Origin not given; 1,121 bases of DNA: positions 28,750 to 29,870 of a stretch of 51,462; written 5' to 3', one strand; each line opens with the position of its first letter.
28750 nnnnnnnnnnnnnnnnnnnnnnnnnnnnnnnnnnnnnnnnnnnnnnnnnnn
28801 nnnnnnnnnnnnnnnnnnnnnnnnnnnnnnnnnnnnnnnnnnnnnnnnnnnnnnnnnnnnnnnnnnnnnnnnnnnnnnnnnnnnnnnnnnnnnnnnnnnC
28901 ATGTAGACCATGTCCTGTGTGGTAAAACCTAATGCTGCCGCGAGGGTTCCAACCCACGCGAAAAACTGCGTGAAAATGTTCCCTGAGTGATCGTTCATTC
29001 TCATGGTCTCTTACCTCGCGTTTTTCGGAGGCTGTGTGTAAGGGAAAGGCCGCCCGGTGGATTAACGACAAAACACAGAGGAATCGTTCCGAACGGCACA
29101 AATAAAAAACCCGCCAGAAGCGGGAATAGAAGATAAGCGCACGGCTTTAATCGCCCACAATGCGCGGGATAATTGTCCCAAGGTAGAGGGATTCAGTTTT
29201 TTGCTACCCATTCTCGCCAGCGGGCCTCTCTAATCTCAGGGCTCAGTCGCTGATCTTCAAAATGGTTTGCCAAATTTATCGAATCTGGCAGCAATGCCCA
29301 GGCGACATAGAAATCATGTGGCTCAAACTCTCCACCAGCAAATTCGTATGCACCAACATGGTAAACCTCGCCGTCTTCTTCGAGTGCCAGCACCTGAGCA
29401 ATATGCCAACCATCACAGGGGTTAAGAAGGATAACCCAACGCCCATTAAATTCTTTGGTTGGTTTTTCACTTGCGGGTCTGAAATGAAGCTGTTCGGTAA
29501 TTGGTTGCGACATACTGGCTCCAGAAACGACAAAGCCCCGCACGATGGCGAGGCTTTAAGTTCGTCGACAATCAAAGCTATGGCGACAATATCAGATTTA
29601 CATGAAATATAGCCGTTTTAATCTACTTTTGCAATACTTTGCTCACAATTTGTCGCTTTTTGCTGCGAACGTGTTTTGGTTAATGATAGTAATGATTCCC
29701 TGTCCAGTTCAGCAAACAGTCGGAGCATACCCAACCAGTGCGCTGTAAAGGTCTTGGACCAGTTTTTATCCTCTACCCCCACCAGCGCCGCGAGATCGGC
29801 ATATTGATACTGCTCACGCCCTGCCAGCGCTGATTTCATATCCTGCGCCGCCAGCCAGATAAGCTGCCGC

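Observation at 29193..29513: Unassigned ORF between Q and the holin, ahead of a hairpin terminator (Stx-like cargo slot)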

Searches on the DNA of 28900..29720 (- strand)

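Call 6: search_dna_similar(query=window:28990-29640:-, collection=phages, mode=near, max_rows=30)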
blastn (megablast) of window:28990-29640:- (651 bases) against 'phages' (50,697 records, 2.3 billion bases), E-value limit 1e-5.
Records with a match: 7; places in all: 7; records where one place covers at least 80% of the query: 0.
Best place of each record, by identity: 80-90% 7.
By first word of the organism name: Salmonella 5; Escherichia 2.
By host as written in the record: - 2; Salmonella typhimurium 2; Salmonella enterica subsp. diarizonae 519/03 IIIb 2; Salmonella enterica 1.
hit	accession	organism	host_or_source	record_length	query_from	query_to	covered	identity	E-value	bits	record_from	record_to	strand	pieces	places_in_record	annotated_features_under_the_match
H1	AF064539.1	Escherichia phage N15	-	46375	517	651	21%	81.3%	1e-20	106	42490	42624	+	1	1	putative rho-indep. transcription terminator | gene 53: gp53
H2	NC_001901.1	Escherichia phage N15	-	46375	517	651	21%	81.3%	1e-20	106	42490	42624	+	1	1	putative rho-indep. transcription terminator | gene 53: holin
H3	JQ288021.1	Salmonella phage SPN3UB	Salmonella typhimurium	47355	529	616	14%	84.6%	5e-15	88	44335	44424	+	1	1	hypothetical protein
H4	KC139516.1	Salmonella phage FSL SP-016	Salmonella enterica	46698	529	616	14%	84.6%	5e-15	88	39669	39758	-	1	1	none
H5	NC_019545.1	Salmonella phage SPN3UB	Salmonella typhimurium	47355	529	616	14%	84.6%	5e-15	88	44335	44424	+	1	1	hypothetical protein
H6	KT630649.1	Salmonella phage SEN34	Salmonella enterica subsp. diarizonae ...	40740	529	595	10%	88.2%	8e-13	81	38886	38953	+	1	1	none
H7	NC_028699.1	Salmonella phage SEN34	Salmonella enterica subsp. diarizonae ...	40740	529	595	10%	88.2%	8e-13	81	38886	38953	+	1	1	none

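Call 8: get_annotated_region(hit=H2, flank=1500)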
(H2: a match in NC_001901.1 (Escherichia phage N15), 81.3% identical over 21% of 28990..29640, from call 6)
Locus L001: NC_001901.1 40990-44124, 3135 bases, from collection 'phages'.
description: Bacteriophage N15, complete genome.
organism: Escherichia phage N15 (NCBI taxid 1604876)
taxonomy: Viruses; Duplodnaviria; Heunggongvirae; Uroviricota; Caudoviricetes; Ravinvirus; Ravinvirus N15
host: -; source: -; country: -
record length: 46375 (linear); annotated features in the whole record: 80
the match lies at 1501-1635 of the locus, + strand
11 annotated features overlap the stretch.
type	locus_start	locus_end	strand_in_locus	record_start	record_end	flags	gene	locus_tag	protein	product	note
CDS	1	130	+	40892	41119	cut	gene 51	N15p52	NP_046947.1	gp51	-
regulatory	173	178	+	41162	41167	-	-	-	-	minus_35_signal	-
regulatory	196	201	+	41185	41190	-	-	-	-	minus_10_signal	-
stem_loop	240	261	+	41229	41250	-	-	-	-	-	putative rho-indep. transcription terminator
CDS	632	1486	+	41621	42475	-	gene 52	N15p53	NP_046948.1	DNA methyltransferase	possible adenine-specific modification methylase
stem_loop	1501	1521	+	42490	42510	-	-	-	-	-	putative rho-indep. transcription terminator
CDS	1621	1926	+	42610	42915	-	gene 53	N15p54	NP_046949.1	holin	-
CDS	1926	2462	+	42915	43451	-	gene 54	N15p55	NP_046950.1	lysozyme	lysozyme homolog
CDS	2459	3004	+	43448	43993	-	gene 55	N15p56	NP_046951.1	DUF2514 domain-containing protein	-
stem_loop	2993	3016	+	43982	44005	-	-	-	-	-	putative rho-indep. transcription terminator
CDS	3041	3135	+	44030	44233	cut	gene 56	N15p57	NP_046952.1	gp56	-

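Call 9: search_dna_similar(query=window:28990-29640:-, collection=ecoli_genomes, mode=near, max_rows=30)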
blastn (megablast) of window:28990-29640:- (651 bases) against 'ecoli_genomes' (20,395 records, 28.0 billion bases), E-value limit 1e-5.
No match.

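Call 67: search_rna_families(source=window, start=28900, end=29700, threshold=evalue, max_evalue=1)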
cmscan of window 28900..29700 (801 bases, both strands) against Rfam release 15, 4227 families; matches with E-value up to 1: 1.
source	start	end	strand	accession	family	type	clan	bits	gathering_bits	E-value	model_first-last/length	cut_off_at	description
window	29532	29602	-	RF01393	isrJ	Gene; sRNA;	-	69.2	37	1.5e-12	1-75/75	no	isrJ Hfq binding RNA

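Call 69: search_rna_families(source=window, start=29400, end=29700, threshold=evalue, max_evalue=0.001, show_alignments=1)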
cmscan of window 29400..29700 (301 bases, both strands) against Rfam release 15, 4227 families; matches with E-value up to 0.001: 1.
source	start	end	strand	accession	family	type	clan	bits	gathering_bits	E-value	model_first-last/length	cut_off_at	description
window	29532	29602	-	RF01393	isrJ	Gene; sRNA;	-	69.2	37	5.5e-13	1-75/75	no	isrJ Hfq binding RNA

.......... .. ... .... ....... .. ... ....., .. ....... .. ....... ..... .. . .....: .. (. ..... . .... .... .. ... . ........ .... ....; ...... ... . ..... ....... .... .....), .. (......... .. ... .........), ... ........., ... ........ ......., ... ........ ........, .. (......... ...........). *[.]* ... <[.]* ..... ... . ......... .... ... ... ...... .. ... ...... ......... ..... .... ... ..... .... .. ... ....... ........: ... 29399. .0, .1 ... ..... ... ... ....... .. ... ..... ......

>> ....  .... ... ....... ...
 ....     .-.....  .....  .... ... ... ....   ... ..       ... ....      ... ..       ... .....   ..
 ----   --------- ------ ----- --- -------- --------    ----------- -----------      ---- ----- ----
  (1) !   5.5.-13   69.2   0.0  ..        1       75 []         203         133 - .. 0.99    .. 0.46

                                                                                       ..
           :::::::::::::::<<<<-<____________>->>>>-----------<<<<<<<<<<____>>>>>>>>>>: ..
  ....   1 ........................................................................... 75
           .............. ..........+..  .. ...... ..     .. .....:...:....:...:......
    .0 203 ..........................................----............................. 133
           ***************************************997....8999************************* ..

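Call 75: search_rna_families(sources=[L002, L006, L007, L010, L013, L014, L015, L017, L018, L019, L020, L024, L032, L044, L056, L067, L071, L079, L083, L101], threshold=gathering)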
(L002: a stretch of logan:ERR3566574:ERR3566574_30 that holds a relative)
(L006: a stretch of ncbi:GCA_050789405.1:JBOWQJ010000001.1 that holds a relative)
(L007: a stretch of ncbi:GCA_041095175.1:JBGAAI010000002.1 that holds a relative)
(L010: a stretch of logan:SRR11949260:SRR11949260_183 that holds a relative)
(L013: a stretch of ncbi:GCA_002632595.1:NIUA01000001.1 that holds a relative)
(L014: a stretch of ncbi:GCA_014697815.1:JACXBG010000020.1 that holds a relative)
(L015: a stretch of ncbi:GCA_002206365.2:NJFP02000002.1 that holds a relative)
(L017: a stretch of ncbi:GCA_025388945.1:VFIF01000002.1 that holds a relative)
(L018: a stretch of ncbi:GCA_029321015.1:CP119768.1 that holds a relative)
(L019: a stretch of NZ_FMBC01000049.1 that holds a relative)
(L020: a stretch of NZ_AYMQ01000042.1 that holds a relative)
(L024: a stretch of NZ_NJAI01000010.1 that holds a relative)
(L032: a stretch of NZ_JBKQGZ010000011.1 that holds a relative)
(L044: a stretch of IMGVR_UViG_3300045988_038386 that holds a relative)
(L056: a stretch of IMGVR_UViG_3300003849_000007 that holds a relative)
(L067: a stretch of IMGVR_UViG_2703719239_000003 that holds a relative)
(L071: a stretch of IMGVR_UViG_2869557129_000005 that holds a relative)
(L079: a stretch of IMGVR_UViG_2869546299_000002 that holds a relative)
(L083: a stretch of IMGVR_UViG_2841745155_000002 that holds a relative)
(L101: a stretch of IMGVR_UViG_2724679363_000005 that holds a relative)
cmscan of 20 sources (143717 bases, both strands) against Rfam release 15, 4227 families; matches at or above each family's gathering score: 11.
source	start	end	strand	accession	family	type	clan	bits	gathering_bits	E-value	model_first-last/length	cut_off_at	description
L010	4397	4581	+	RF02076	STnc100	Gene; sRNA;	-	73.8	47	1.6e-13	1-206/206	no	Gammaproteobacterial sRNA STnc100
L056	4636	4709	+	RF00005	tRNA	Gene; tRNA;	CL00001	69.2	29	1.1e-12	1-71/71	no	tRNA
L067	3839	3912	+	RF00005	tRNA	Gene; tRNA;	CL00001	67.3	29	3.8e-12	1-71/71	no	tRNA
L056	4793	4866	+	RF00005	tRNA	Gene; tRNA;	CL00001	66.2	29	7.9e-12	1-71/71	no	tRNA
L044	3410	3482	+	RF01393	isrJ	Gene; sRNA;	-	64.9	37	2.6e-09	1-75/75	no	isrJ Hfq binding RNA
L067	3995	4066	+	RF00005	tRNA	Gene; tRNA;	CL00001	64.8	29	1.9e-11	1-71/71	no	tRNA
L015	4488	4559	+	RF00005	tRNA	Gene; tRNA;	CL00001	59.4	29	5.9e-10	1-71/71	no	tRNA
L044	3843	3914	+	RF00005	tRNA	Gene; tRNA;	CL00001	59.1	29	7e-10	1-71/71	no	tRNA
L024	4194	4266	+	RF00005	tRNA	Gene; tRNA;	CL00001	57.6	29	1.8e-09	1-71/71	no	tRNA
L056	4871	4942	+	RF00005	tRNA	Gene; tRNA;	CL00001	55.2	29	8.3e-09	1-71/71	no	tRNA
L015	4409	4482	+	RF00005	tRNA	Gene; tRNA;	CL00001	51.5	29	8.6e-08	1-71/71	no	tRNA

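Call 76: search_dna_similar(query=window:29515-29720:-, collection=phages, mode=distant, max_rows=30, max_evalue=0.001)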
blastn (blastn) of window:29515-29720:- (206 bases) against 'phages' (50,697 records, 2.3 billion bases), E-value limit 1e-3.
Records with a match: 35; places in all: 35; records where one place covers at least 80% of the query: 0.
Best place of each record, by identity: 90-95% 5; 80-90% 13; 60-80% 17.
By first word of the organism name: Klebsiella 7; Enterobacteria 6; Enterobacter 5; Stx2a-converting 5; Escherichia 5; Pseudomonas 3; Salmonella 2; Phage 1; Bacteriophage 1.
By host as written in the record: - 12; Escherichia coli 4; Enterobacter cloacae 3; Klebsiella pneumoniae 80528 2; Klebsiella pneumoniae ST11-VIM1 2; Pseudomonas putida var. Manila 2; Enterobacter cloacae complex 1; Enterobacter hormaechei 1; and 8 more.
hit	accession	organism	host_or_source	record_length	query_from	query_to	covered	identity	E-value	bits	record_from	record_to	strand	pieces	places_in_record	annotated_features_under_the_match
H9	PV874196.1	Enterobacter phage BHUENT6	Enterobacter cloacae complex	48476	48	200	74%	83.3%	1e-36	159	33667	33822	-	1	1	record has no annotation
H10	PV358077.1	Enterobacter phage ENT1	Enterobacter hormaechei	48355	48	200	74%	83.3%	1e-36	159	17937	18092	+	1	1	record has no annotation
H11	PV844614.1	Enterobacter phage BHUENT3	Enterobacter cloacae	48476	48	200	74%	83.3%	1e-36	159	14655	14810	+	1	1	record has no annotation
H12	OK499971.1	Enterobacter phage vB_EclS_CobraSix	Enterobacter cloacae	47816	46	199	75%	77.1%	2e-25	120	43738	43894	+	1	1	hypothetical protein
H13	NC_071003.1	Enterobacter phage vB_EclS_CobraSix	Enterobacter cloacae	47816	46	199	75%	77.1%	2e-25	120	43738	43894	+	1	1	anti-termination protein Q-like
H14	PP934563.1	Klebsiella phage RothC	Klebsiella pneumoniae 80528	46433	48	206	77%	69.6%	2e-7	62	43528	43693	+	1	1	hypothetical protein | antitermination protein Q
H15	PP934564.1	Klebsiella phage RothD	Klebsiella pneumoniae 80528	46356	48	206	77%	69.6%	2e-7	62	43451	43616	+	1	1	hypothetical protein | antitermination protein Q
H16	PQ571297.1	Klebsiella phage KO-TP1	Klebsiella oxytoca BBCO_XO_1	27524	48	157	53%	85.5%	2e-27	127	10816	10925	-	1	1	anti-termination protein Q-like protein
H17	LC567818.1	Stx2a-converting phage Stx2_14040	-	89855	13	133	59%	76.9%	3e-17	93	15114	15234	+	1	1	Enterobacteria phage PPompW_14040 | phage late gene regulator Q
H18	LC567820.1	Stx2a-converting phage Stx2_14744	-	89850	13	133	59%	76.9%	3e-17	93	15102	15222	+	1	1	Enterobacteria phage PPompW_14744 | phage late gene regulator Q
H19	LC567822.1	Enterobacteria phage PPompW_132418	-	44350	13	133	59%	76.9%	3e-17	93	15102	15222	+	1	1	phage late gene regulator Q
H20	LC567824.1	Stx2a-converting phage Stx2_499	-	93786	13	133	59%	76.9%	3e-17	93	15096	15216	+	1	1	Enterobacteria phage PPompW_499 | phage late gene regulator Q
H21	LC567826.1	Enterobacteria phage PPompW_699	-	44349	13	133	59%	76.9%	3e-17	93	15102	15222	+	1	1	phage late gene regulator Q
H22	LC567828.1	Enterobacteria phage PPompW_EH2201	-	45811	13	133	59%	76.9%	3e-17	93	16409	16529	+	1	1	phage late gene regulator Q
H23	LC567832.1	Enterobacteria phage PPompW_EH1992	-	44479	13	133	59%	76.9%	3e-17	93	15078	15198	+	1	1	phage late gene regulator Q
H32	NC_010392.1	Phage Gifsy-1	Salmonella typhimurium LT2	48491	86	189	50%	86.1%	2e-27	127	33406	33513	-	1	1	conserved hypothetical bacteriophage protein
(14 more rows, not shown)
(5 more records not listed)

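Call 77: get_annotated_region(hit=H13, flank=1500)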
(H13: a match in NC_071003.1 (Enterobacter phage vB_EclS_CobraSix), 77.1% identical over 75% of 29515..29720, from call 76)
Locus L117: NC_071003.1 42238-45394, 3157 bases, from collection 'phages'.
description: Enterobacter phage vB_EclS_CobraSix, complete genome.
organism: Enterobacter phage vB_EclS_CobraSix (NCBI taxid 2894794)
taxonomy: Viruses; Duplodnaviria; Heunggongvirae; Uroviricota; Caudoviricetes; Cobrasixvirus; Cobrasixvirus cobrasix
host: Enterobacter cloacae; source: raw sewage; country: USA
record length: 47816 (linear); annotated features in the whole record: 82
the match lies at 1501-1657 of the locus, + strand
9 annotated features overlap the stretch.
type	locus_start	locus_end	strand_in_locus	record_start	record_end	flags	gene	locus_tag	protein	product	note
CDS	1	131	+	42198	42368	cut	-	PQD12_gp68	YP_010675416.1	hypothetical protein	-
CDS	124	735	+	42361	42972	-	-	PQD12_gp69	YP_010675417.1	hypothetical protein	putative protein ninG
CDS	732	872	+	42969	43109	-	-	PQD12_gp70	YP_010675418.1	hypothetical protein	putative YIcG family protein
CDS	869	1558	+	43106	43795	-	-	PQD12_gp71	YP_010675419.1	anti-termination protein Q-like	putative antiterminator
CDS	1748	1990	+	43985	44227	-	-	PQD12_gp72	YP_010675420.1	hypothetical protein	-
tRNA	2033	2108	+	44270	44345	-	-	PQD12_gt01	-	tRNA-Arg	-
CDS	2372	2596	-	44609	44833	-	-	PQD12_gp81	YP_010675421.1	hypothetical protein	-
CDS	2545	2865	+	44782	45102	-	-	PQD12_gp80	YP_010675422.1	holin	-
CDS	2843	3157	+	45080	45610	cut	-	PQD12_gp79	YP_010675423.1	endolysin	putative lysozyme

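Call 78: get_annotated_region(hit=H32, flank=1800)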
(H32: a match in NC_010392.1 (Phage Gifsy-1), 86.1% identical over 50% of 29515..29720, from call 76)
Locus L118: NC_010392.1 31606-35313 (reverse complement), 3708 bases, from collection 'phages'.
description: Phage Gifsy-1, complete genome.
organism: Phage Gifsy-1 (NCBI taxid 129861)
taxonomy: Viruses
host: Salmonella typhimurium LT2; source: -; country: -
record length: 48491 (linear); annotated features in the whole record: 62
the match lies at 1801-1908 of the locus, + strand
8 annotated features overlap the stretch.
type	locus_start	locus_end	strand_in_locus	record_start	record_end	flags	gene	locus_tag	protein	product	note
CDS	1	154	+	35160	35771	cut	-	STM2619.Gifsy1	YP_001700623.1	NinG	Sequence similarity to: ABN47314.1| NinG [Salmonella phage SETP1] & NP_040639.1| NinG protein [Enterobacteria phage ...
CDS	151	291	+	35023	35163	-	-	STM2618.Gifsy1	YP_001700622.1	conserved hypothetical bacteriophage protein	Sequence similarity to: YLCG_BP82 Uncharacterized protein in rusA 3'region (ORF45) [Bacteriophage 82]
CDS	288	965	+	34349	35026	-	-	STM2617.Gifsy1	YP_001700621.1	bacteriophage antiterminator protein Q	Sequence similarity to: REGQ_BP82 Antitermination protein Q [Bacteriophage 82] & NP_892088.1| antiterminator Q ...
CDS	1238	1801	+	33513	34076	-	-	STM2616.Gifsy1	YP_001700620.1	conserved hypothetical bacteriophage protein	Sequence similarity to: CAJ26403.1| hypothetical protein [Bacteriophage Lahn2] & NP_050534.1| similar to antirepressor ...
tRNA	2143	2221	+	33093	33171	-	-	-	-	tRNA-Arg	-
CDS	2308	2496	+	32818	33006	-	-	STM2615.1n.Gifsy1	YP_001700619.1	hypothetical protein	-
CDS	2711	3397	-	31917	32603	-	-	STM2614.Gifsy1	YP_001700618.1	virulence protein GogA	Sequence similarity to: AF254760_1 GogA [phage Gifsy-1]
CDS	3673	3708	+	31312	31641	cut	-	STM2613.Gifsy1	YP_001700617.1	bacteriophage lysis protein; holin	Sequence similarity to: YP_001293404.1| Putative Holin [Pseudomonas phage F10] & YP_001285655.1| putative holin ...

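Call 90: search_rna_families(sources=[L118, L117], threshold=gathering)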
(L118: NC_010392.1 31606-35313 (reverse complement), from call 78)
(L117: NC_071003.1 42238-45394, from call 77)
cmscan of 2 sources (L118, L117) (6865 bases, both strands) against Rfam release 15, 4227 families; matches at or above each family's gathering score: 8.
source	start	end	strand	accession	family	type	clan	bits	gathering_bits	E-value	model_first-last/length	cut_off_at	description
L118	1834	1908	+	RF01393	isrJ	Gene; sRNA;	-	100.3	37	7.5e-19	1-75/75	no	isrJ Hfq binding RNA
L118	2404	2501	+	RF01392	isrI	Gene; sRNA;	-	79.9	45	1.6e-16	1-98/98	no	isrI Hfq binding RNA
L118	998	1074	+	RF01394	isrK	Gene; sRNA;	-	79.3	50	2.6e-16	1-77/77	no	isrK Hfq binding RNA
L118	1100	1183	+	RF01695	C4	Gene; antisense;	CL00128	69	45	2.6e-12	1-87/87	no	C4 antisense RNA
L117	2033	2105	+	RF00005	tRNA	Gene; tRNA;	CL00001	66.1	29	4.1e-13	1-71/71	no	tRNA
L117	1574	1647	+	RF01393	isrJ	Gene; sRNA;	-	62.6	37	4.3e-10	1-75/75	no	isrJ Hfq binding RNA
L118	2143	2216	+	RF00005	tRNA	Gene; tRNA;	CL00001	59.9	29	2e-11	1-71/71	no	tRNA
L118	985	1037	+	RF03163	c4-a1b1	Gene; antisense;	CL00128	48.1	46.7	4.8e-10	1-53/53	no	a1, b1 targets of C4 antisense RNA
